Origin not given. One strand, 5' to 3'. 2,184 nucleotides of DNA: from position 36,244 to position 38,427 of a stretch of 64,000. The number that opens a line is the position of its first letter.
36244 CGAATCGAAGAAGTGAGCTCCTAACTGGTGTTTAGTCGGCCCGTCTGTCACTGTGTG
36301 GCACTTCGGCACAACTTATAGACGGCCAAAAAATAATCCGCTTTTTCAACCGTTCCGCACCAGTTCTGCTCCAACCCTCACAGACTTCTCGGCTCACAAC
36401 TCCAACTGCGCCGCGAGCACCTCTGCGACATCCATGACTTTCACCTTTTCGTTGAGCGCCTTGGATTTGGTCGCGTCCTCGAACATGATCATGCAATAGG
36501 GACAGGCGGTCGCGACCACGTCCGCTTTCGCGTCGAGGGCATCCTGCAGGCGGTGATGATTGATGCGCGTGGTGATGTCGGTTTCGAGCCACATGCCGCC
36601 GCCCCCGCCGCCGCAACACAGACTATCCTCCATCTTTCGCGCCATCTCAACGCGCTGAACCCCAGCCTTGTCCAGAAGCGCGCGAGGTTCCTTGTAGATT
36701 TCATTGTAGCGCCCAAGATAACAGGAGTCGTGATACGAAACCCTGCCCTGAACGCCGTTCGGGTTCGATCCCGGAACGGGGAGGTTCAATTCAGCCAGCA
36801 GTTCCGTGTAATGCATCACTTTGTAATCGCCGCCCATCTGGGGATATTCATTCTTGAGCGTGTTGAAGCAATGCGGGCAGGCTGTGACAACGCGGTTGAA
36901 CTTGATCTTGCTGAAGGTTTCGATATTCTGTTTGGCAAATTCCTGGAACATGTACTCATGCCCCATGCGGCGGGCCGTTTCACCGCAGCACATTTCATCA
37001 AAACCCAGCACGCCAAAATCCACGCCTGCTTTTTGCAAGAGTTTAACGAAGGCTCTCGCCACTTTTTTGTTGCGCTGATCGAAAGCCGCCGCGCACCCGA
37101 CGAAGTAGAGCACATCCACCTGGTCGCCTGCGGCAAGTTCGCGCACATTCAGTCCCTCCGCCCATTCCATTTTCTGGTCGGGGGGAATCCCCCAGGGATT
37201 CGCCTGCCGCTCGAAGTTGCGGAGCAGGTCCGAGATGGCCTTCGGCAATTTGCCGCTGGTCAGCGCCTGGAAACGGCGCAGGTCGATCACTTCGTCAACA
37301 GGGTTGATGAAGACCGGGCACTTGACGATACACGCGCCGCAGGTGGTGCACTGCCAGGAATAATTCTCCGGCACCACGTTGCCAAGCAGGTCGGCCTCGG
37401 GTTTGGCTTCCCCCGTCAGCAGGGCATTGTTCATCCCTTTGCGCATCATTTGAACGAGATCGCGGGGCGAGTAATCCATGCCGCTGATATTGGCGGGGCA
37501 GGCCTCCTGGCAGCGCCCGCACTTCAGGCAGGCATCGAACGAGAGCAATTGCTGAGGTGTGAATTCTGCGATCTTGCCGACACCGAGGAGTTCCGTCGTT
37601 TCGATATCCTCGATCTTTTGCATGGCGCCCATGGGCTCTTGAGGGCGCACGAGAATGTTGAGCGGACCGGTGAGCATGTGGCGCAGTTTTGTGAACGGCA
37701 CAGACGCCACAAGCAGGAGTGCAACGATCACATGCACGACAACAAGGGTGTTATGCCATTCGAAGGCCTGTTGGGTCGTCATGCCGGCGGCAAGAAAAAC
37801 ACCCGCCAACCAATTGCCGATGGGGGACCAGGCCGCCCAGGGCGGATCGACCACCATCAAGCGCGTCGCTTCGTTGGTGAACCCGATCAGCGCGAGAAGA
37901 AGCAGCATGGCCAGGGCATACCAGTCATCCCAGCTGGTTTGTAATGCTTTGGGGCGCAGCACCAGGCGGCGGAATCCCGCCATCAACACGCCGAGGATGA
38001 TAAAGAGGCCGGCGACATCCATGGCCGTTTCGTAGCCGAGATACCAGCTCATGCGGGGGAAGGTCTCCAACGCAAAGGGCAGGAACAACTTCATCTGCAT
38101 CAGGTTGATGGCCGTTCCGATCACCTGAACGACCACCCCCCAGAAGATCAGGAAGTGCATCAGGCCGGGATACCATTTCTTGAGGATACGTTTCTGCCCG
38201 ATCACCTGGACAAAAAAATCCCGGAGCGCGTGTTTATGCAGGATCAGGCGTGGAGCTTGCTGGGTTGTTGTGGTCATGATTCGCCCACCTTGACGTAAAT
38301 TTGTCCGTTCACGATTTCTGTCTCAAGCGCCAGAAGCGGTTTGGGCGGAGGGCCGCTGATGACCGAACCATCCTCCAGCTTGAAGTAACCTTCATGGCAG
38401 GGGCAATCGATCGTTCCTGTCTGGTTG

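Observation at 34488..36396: AT-rich array of three single-gene cassettes, each preceded by a decayed copy of the 3' end of a CCG-protein gene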

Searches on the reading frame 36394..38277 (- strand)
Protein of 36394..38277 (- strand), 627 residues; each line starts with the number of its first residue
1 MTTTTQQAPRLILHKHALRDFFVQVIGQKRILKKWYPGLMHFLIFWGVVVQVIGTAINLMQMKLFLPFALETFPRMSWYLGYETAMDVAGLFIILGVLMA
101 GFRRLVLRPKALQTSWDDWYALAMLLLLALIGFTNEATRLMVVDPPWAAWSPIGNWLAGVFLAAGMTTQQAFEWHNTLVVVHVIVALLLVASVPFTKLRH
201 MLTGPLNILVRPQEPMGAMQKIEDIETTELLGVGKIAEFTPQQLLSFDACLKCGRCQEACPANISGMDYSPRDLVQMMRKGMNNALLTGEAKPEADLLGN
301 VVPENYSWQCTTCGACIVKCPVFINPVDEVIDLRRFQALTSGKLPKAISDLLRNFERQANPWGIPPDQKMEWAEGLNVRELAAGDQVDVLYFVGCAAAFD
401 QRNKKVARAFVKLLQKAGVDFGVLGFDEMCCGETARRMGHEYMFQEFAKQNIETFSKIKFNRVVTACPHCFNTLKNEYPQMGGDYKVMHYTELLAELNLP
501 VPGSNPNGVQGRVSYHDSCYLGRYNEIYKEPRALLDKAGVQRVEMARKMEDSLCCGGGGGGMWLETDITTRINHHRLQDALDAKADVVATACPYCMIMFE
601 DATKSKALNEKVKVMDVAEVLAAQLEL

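Call 8: search_protein_families(library=pfam, proteins=[window:36394-38277:-], max_evalue=0.01)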
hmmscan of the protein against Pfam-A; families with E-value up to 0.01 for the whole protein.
window:36394-38277:- (627 aa): 12 families
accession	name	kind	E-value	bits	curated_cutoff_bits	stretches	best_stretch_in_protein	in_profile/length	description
PF02754.22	CCG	-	2.5e-36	124.1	20.6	2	513-599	1-84/85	Cysteine-rich domain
PF02665.19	Nitrate_red_gam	-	2e-11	44.4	22.9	1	87-212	92-210/217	Nitrate reductase gamma subunit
PF13187.11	Fer4_9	-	1.7e-09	38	27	1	249-321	1-48/52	4Fe-4S dicluster domain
PF13183.11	Fer4_8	-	9.7e-09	36.1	27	1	247-323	2-67/68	4Fe-4S dicluster domain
PF13237.11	Fer4_10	-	8.5e-08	32.5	25.5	1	247-321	6-53/53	4Fe-4S dicluster domain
PF12838.12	Fer4_7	-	2.3e-06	28.4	27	1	250-322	2-50/52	4Fe-4S dicluster domain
PF13484.11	Fer4_16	-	6.3e-06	27.3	30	0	249-263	52-66/66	4Fe-4S double cluster binding domain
PF12797.12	Fer4_2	-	0.00049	20.3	24.5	1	245-262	5-22/22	4Fe-4S binding domain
PF13534.11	Fer4_17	-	0.00065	20.6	22.2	1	242-264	38-60/61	4Fe-4S dicluster domain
PF00037.32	Fer4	-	0.00093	19.4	21.1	1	247-263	5-21/24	4Fe-4S binding domain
PF25160.1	LdpA_Fe-S-bd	-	0.0011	19.2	27.6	0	248-263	26-41/49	LdpA Fe-S cluster-binding domain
PF12837.12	Fer4_6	-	0.0096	16.3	25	1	248-263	7-22/24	4Fe-4S binding domain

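Call 10: find_encoding_contigs(protein=window:36394-38277:-, flank=10000, max_places=10)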
Protein window:36394-38277:- (627 aa): no gene with exactly this product is on record in the collection.

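Call 12: find_related_loci(query=window:36394-38277:-, collection=genome_contigs, flank=10000)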
Query window:36394-38277:- (627 aa) in genome_contigs; peptide patterns used: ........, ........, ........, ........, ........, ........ (x = any residue, [..] = any of these).
219 stretches matched a pattern; 211 encode a relative of the query (tblastn E <= 1e-3); the best 80 are kept; 80 distinct loci.
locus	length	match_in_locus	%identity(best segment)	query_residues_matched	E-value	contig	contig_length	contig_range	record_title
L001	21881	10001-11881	98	1-627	0e+0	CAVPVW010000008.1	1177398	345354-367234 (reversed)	MAG: uncultured Chloroflexia bacterium isolate MFD00032.bin.2.128 genome assembly, contig: contig_6814, whole genome sho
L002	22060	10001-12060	95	1-627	0e+0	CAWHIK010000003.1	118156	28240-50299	MAG: uncultured Chloroflexia bacterium isolate MFD02979.bin.1.154 genome assembly, contig: contig_26453, whole genome sh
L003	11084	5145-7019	86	3-627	0e+0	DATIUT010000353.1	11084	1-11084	MAG TPA_asm: Anaerolineales bacterium isolate SMAG_U15988 k141_586074, whole genome shotgun sequence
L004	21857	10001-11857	81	3-621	0e+0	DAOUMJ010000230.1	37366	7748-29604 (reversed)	MAG TPA_asm: Anaerolineales bacterium isolate W58_115 k99_927263, whole genome shotgun sequence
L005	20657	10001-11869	82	3-627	0e+0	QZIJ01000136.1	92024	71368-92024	MAG: Anaerolineaceae bacterium isolate SURF_68 contig-100_194_length_92024_read_count_391945, whole genome shotgun seque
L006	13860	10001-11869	81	3-627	0e+0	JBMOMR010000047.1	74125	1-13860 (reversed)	MAG: Chloroflexota bacterium isolate Betzabe_MAG055 MAG055_47, whole genome shotgun sequence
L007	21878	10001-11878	84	3-627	0e+0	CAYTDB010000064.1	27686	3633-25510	MAG TPA_asm: uncultured Anaerolinea sp. isolate SRP319275_co4_111 genome assembly, contig: NODE_922_length_27686_cov_16.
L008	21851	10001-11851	81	18-627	0e+0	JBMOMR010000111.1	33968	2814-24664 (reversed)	MAG: Chloroflexota bacterium isolate Betzabe_MAG055 MAG055_111, whole genome shotgun sequence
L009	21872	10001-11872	77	1-627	0e+0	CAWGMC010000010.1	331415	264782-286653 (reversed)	MAG: uncultured Chloroflexia bacterium isolate MFD03899.bin.2.128 genome assembly, contig: contig_17793, whole genome sh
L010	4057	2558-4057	84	3-502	0e+0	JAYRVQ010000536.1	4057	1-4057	MAG: Anaerolineales bacterium isolate NJ_NJASGE3bin.24 k141_1321766, whole genome shotgun sequence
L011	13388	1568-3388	66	18-626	0e+0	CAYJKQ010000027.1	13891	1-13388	MAG TPA_asm: uncultured Anaerolineaceae bacterium isolate ERP124720_co1_146 genome assembly, contig: NODE_5362_length_13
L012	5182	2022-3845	66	18-626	0e+0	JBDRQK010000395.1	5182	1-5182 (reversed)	MAG: Chloroflexota bacterium isolate MEGAHIT-group-2.40 k141_1383128, whole genome shotgun sequence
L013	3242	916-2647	86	3-627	0e+0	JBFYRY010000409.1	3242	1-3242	MAG: Chloroflexota bacterium isolate PPR_0225 PPR_0225.fa_scaffold_35932, whole genome shotgun sequence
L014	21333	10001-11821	65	18-626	0e+0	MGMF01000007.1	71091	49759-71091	MAG: Chloroflexi bacterium GWB2_49_20 gwb2_scaffold_117, whole genome shotgun sequence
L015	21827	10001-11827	64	18-626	0e+0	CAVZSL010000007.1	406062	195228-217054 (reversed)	MAG: uncultured Chloroflexia bacterium isolate MFD00709.bin.2.114 genome assembly, contig: contig_60274, whole genome sh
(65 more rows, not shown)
